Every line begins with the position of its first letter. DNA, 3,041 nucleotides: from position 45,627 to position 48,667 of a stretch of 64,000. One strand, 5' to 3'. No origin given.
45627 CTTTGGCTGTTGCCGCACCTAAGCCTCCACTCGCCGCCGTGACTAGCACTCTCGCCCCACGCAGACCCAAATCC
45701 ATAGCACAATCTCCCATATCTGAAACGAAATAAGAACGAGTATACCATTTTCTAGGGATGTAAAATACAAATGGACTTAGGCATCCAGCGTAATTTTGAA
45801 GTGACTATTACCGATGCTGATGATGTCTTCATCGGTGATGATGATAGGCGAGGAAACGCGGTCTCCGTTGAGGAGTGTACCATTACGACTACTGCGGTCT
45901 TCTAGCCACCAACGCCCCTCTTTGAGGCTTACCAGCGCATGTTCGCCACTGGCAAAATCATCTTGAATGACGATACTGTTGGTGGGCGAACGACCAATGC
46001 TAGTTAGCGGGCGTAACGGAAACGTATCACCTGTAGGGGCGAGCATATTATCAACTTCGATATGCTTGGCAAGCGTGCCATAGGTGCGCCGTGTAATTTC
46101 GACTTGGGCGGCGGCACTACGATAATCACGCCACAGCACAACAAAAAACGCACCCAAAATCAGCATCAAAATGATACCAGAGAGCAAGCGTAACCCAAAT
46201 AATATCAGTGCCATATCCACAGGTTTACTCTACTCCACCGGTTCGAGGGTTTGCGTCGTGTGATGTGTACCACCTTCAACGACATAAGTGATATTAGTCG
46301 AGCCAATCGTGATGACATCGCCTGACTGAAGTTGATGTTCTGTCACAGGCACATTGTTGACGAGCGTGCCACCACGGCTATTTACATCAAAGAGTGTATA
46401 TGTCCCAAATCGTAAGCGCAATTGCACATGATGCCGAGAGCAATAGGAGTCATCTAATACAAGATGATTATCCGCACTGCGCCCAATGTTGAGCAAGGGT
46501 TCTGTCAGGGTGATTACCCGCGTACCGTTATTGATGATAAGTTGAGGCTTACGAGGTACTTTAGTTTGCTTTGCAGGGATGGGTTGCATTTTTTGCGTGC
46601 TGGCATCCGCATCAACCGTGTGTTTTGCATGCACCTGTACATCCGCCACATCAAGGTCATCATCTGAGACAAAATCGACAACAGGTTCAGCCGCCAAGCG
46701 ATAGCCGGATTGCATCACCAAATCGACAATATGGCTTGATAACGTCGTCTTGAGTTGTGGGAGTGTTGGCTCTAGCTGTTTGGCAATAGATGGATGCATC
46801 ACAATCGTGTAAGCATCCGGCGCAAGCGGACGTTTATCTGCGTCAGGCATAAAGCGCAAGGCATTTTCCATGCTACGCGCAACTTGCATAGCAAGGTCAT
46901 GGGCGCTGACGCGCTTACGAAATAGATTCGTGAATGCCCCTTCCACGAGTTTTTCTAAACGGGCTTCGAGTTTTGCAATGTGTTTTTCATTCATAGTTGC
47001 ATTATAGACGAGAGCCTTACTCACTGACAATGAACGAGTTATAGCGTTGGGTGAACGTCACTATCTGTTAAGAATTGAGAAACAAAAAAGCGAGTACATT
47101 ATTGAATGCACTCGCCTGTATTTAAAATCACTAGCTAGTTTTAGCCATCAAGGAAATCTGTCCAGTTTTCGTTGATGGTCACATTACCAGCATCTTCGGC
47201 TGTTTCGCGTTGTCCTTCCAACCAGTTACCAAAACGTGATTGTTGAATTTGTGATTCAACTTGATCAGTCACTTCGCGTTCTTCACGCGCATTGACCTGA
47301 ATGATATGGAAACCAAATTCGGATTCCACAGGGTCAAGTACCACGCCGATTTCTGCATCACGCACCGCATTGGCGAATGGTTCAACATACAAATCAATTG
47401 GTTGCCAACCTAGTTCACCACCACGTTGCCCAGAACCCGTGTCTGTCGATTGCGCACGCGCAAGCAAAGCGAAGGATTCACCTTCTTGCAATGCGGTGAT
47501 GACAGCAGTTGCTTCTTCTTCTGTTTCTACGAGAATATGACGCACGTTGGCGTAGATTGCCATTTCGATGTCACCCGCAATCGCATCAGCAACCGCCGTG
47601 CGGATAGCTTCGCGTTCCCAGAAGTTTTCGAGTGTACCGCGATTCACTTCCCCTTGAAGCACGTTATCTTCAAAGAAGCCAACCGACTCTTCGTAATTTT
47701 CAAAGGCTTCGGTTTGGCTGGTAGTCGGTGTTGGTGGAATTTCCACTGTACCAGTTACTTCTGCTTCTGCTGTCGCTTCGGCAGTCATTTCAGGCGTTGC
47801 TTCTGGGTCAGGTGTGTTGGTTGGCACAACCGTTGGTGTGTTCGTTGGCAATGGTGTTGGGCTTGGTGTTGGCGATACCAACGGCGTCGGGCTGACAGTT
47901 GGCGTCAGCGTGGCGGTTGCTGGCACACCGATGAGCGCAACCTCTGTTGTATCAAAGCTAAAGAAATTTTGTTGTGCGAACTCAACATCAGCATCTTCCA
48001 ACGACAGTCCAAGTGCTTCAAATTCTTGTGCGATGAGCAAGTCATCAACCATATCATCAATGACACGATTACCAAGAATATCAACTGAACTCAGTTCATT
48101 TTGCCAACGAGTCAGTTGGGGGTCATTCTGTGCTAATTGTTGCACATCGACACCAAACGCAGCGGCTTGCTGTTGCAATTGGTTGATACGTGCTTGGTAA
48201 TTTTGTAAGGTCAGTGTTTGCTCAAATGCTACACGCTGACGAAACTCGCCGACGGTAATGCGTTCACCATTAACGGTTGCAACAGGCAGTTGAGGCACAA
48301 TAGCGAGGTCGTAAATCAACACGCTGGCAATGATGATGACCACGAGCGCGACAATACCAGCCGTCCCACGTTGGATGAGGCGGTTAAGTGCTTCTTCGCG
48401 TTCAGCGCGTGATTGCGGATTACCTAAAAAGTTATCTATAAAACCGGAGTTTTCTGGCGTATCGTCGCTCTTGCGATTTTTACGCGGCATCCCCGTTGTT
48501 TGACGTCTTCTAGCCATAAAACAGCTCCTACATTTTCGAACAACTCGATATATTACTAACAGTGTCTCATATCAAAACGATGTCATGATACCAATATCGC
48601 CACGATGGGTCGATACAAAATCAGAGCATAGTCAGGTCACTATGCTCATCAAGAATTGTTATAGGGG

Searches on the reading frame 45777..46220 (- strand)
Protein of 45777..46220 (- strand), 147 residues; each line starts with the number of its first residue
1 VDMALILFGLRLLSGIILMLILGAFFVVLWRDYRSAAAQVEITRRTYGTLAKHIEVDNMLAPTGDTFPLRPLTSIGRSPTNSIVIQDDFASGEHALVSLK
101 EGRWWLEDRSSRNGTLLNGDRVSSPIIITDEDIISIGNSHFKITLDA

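Call 3: search_protein_families(library=pfam, proteins=[window:45777-46220:-], max_evalue=0.01)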
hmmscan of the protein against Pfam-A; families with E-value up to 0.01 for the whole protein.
window:45777-46220:- (147 aa): 2 families
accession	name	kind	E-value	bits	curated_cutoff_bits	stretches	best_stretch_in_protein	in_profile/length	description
PF00498.31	FHA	-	9.4e-19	68.1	20.7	1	73-137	1-67/67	FHA domain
PF16697.10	Yop-YscD_cpl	-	7.7e-11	42.6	33.2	1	67-143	12-90/94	Inner membrane component of T3SS, cytoplasmic domain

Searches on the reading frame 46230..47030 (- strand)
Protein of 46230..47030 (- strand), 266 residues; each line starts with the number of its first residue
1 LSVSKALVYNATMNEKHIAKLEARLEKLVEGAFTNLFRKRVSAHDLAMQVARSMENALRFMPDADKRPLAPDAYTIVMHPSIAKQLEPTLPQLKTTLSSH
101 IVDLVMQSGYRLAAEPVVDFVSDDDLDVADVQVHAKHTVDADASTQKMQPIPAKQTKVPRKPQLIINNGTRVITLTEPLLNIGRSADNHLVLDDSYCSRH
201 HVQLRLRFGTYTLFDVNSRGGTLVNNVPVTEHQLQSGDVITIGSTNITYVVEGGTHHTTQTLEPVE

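Call 3: search_protein_families(library=pfam, proteins=[window:46230-47030:-], max_evalue=0.01)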
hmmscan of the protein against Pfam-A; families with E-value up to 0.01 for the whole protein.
window:46230-47030:- (266 aa): 3 families
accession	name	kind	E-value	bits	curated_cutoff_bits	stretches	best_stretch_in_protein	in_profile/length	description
PF00498.31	FHA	-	8.2e-19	68.3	20.7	1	181-243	2-67/67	FHA domain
PF12401.13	FhaA_N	-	2.6e-18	67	25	1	19-133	2-114/115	FhaA, N-terminal domain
PF16697.10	Yop-YscD_cpl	-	2.3e-12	47.4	33.2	1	172-248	11-89/94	Inner membrane component of T3SS, cytoplasmic domain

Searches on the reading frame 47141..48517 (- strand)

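Call 10: search_protein_families(library=pfam, proteins=[window:47141-48517:-], max_evalue=0.001)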
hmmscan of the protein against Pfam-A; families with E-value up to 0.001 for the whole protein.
window:47141-48517:- (458 aa): 5 families
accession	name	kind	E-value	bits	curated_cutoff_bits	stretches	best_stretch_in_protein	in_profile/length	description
PF13616.12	Rotamase_3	-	3.9e-19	69.7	22.5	1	324-410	17-114/116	PPIC-type PPIASE domain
PF00639.27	Rotamase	-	1.7e-16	61.4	21.7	1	331-409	17-96/97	PPIC-type PPIASE domain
PF13145.12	Rotamase_2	-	4.9e-07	31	27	1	325-416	24-113/121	PPIC-type PPIASE domain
PF13623.11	SurA_N_2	-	8.8e-07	29.3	28.5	0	54-181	10-118/145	SurA-like N-terminal domain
PF13624.11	SurA_N_3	-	6e-05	23.4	27.2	0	55-179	15-114/162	SurA-like N-terminal domain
